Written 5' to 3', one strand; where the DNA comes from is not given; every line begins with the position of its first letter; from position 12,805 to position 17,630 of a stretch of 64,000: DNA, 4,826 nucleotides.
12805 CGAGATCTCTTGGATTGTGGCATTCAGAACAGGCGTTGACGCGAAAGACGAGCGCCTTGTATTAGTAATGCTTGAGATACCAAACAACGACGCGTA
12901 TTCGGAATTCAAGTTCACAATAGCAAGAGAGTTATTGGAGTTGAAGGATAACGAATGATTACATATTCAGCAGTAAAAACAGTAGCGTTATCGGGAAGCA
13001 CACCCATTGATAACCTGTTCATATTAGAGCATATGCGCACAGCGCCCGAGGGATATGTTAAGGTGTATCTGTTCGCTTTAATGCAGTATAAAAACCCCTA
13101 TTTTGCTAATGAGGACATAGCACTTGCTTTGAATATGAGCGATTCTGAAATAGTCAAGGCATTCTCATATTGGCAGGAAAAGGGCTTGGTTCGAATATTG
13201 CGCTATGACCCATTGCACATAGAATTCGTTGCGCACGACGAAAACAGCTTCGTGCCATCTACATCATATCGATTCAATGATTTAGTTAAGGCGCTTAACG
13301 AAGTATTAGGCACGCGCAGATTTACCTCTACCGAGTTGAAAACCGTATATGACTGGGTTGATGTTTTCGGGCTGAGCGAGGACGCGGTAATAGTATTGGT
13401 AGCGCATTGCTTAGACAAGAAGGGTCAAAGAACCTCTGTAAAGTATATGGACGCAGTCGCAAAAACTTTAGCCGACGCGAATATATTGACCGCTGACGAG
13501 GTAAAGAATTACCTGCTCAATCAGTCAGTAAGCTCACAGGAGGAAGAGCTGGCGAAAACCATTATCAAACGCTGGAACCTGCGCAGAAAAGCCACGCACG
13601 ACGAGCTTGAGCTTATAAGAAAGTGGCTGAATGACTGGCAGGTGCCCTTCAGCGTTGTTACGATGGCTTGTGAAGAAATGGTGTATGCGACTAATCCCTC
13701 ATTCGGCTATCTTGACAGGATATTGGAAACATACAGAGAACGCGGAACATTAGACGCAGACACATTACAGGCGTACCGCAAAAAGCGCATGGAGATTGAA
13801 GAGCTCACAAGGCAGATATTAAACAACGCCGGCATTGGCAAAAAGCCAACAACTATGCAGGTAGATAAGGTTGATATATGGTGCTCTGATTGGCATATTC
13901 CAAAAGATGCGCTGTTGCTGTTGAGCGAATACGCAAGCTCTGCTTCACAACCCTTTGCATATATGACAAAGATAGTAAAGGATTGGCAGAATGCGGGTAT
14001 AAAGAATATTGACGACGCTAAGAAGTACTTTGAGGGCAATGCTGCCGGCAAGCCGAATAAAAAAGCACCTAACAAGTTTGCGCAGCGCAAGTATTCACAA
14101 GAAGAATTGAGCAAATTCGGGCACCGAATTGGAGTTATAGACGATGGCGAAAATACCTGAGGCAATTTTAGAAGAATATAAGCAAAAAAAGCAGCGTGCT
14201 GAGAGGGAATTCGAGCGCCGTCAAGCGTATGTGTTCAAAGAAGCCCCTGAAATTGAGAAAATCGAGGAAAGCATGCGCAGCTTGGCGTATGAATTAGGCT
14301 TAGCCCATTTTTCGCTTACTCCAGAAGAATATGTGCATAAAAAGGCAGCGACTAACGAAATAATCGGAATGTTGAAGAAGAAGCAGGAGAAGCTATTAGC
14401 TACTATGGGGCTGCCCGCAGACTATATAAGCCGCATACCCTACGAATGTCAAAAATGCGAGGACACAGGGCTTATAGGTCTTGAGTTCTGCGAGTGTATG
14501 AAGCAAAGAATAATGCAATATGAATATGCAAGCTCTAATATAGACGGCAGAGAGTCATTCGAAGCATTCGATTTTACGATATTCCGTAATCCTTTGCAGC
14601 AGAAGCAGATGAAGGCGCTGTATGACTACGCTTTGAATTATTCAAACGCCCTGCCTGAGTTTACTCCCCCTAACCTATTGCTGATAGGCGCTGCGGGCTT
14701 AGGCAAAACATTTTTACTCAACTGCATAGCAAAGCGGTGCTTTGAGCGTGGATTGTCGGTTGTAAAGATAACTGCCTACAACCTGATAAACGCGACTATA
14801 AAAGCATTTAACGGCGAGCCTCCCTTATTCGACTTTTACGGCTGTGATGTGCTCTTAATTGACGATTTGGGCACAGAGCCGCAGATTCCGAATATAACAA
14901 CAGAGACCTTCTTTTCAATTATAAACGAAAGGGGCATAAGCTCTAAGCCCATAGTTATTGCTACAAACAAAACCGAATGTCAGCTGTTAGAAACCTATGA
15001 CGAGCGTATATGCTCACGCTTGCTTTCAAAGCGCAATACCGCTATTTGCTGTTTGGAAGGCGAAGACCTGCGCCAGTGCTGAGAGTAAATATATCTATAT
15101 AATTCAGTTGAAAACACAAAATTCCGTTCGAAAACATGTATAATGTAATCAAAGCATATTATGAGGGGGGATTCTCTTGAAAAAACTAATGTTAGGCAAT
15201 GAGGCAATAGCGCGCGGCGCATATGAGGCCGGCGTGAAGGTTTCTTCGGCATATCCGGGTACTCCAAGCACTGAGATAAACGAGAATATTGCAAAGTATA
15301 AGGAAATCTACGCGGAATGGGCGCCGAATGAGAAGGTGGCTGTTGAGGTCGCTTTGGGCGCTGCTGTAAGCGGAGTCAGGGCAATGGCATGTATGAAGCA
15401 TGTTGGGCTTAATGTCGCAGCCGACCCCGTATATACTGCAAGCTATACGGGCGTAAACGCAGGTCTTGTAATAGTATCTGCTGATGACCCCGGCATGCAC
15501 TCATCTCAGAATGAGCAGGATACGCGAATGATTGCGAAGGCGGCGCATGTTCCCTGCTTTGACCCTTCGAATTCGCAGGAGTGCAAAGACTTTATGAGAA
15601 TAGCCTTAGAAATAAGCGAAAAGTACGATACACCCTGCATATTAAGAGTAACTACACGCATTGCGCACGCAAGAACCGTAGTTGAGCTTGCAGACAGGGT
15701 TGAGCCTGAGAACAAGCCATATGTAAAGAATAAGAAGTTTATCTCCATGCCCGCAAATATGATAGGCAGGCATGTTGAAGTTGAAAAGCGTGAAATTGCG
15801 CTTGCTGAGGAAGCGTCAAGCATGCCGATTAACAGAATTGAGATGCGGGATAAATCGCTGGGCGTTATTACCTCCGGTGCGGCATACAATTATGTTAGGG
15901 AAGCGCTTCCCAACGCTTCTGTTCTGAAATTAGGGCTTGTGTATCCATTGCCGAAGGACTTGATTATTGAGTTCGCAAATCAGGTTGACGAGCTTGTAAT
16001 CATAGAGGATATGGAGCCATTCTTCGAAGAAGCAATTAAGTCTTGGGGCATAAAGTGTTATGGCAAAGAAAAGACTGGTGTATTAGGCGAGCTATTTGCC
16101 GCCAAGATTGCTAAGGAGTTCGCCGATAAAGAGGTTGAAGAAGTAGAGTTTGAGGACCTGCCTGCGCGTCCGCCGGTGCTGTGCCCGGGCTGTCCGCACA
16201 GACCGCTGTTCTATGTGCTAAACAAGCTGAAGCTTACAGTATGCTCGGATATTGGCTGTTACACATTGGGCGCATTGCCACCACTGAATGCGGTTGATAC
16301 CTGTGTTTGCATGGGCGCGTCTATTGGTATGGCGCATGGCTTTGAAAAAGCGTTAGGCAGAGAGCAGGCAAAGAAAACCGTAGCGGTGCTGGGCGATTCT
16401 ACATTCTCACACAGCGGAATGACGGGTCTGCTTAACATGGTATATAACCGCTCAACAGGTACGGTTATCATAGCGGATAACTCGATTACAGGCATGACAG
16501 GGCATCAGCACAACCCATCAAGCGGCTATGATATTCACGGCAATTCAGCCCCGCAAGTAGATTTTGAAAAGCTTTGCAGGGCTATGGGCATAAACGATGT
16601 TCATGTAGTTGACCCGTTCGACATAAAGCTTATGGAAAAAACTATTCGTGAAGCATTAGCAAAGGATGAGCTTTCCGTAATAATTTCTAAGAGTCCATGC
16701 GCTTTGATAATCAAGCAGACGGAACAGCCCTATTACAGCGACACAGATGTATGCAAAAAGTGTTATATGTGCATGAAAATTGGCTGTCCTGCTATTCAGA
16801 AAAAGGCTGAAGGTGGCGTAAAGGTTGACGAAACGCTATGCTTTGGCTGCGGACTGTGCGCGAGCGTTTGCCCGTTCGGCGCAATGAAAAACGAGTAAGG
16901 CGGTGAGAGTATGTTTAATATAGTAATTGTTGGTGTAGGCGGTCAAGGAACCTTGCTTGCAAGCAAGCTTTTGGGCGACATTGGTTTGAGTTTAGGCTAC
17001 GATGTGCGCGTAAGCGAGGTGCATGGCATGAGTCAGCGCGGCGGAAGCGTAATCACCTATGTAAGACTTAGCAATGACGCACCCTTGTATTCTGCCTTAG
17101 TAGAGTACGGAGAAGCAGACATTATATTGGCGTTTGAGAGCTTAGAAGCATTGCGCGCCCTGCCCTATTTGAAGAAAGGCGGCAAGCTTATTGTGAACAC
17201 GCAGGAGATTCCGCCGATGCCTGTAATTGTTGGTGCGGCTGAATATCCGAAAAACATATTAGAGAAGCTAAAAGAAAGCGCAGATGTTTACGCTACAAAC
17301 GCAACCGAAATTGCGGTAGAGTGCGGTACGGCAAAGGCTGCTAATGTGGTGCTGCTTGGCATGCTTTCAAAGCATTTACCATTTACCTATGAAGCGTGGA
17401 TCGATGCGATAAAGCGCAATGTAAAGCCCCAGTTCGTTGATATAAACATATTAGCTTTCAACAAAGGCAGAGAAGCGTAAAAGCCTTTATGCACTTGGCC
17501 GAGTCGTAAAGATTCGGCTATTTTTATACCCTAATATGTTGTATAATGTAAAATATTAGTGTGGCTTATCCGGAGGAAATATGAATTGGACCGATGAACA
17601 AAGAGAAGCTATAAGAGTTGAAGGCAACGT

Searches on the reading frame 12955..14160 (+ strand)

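Call 7: search_protein_families(library=pfam, proteins=[window:12955-14160:+], max_evalue=0.001)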
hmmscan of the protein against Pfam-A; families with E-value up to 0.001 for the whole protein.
window:12955-14160:+ (401 aa): 1 family
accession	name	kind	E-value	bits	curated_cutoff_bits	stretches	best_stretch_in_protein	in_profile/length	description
PF07261.16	DnaB_2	-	5.5e-37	125.7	22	3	121-186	10-73/74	Replication initiation and membrane attachment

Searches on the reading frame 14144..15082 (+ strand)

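Call 7: search_protein_families(library=pfam, proteins=[window:14144-15082:+], max_evalue=0.001)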
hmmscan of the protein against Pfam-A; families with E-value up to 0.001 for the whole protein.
window:14144-15082:+ (312 aa): 3 families
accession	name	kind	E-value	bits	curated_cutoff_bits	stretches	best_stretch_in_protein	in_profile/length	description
PF01695.23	IstB_IS21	-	3.8e-11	43.4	24.1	1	120-279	45-197/238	IstB-like ATP binding protein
PF00308.24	Bac_DnaA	-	2.7e-09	37.8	23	1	177-293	36-155/162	Bacterial DnaA ATPAse domain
PF13191.12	AAA_16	-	0.00014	22.9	32.6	1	169-212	18-61/167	AAA ATPase domain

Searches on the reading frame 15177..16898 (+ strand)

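Call 7: search_protein_families(library=pfam, proteins=[window:15177-16898:+], max_evalue=0.001)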
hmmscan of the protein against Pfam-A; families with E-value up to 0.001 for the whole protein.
window:15177-16898:+ (573 aa): 10 families
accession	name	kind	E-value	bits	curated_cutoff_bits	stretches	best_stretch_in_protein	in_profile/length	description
PF02775.26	TPP_enzyme_C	-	1.4e-24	87.1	21.9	1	358-502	1-149/151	Thiamine pyrophosphate enzyme, C-terminal TPP binding domain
PF01855.24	POR_N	-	6.4e-17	62.5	27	1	14-186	2-180/231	Pyruvate flavodoxin/ferredoxin oxidoreductase, thiamine diP-bdg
PF00037.32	Fer4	-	9.5e-09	35.2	21.1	1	548-570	1-23/24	4Fe-4S binding domain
PF14697.11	Fer4_21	-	9.5e-07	29.3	35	1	526-569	11-56/59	4Fe-4S dicluster domain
PF12797.12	Fer4_2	-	8e-06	25.9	24.5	1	547-567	2-22/22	4Fe-4S binding domain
PF12837.12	Fer4_6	-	3.8e-05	23.9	25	1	548-569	2-23/24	4Fe-4S binding domain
PF12838.12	Fer4_7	-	9.7e-05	23.2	27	1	526-569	2-52/52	4Fe-4S dicluster domain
PF25160.1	LdpA_Fe-S-bd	-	0.0001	22.4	27.6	1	532-571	9-44/49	LdpA Fe-S cluster-binding domain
PF13237.11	Fer4_10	-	0.00012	22.3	25.5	0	520-566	3-53/53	4Fe-4S dicluster domain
PF12800.12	Fer4_4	-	0.00076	20.1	24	0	554-568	3-17/17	4Fe-4S binding domain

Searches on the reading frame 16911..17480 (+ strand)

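Call 7: search_protein_families(library=pfam, proteins=[window:16911-17480:+], max_evalue=0.001)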
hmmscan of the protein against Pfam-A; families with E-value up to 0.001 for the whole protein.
window:16911-17480:+ (189 aa): 1 family
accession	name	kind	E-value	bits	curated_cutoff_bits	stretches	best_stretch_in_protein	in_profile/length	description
PF01558.24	POR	-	2.4e-40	138.9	27.4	1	10-188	1-173/173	Pyruvate ferredoxin/flavodoxin oxidoreductase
